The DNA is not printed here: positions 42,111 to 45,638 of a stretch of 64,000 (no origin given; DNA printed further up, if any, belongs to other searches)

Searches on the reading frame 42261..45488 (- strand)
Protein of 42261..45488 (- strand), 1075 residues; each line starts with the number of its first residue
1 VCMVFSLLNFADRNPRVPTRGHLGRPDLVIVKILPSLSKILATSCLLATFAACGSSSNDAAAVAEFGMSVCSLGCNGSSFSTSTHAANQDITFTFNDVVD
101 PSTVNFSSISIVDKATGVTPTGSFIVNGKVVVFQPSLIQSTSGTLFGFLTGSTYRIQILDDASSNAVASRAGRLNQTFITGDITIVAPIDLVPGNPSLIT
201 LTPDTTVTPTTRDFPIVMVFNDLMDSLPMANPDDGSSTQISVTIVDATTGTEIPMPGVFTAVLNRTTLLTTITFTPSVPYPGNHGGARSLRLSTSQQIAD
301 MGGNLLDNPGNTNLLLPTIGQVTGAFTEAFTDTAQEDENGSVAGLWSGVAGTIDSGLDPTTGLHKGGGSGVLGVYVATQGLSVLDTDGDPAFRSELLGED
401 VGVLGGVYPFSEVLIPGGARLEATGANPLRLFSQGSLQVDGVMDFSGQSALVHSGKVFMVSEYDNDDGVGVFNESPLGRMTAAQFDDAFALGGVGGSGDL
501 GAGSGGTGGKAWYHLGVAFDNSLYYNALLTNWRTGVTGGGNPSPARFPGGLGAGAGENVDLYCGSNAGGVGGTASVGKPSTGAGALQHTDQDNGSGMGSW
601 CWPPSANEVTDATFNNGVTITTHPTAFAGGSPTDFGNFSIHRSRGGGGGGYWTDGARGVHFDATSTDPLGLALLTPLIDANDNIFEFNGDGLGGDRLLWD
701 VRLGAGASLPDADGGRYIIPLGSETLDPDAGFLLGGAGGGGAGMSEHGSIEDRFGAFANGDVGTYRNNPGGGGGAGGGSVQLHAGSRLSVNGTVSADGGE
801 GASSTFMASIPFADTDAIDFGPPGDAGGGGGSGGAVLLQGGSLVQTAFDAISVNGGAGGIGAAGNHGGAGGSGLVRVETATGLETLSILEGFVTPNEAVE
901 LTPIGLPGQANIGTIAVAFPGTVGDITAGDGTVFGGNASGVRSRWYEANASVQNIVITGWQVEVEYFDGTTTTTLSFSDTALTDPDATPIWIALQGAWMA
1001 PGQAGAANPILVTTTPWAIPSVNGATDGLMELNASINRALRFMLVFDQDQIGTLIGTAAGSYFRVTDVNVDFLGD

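Call 6: search_protein_families(library=pfam, proteins=[window:42261-45488:-], max_evalue=1)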
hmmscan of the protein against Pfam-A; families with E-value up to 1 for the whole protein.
window:42261-45488:- (1075 aa): 1 family
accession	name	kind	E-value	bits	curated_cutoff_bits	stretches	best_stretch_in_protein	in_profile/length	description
PF13205.12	Big_5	-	0.00024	22.2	23.6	1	85-165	19-93/105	Bacterial Ig-like domain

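Call 7: search_protein_families(library=ncbifam, proteins=[window:42261-45488:-], max_evalue=1)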
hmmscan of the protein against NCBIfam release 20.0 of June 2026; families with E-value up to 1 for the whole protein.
window:42261-45488:- (1075 aa): 1 family
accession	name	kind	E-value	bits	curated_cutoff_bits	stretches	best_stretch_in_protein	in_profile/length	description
NF007690.0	PRK10367.1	equivalog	0.18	10.7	409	1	926-967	117-158/441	MATE family efflux transporter DinF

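Call 86: search_protein_families(library=phrogs, proteins=[window:42261-45488:-], max_evalue=0.01)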
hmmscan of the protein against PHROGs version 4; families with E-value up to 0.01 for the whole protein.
window:42261-45488:- (1075 aa): 0 families
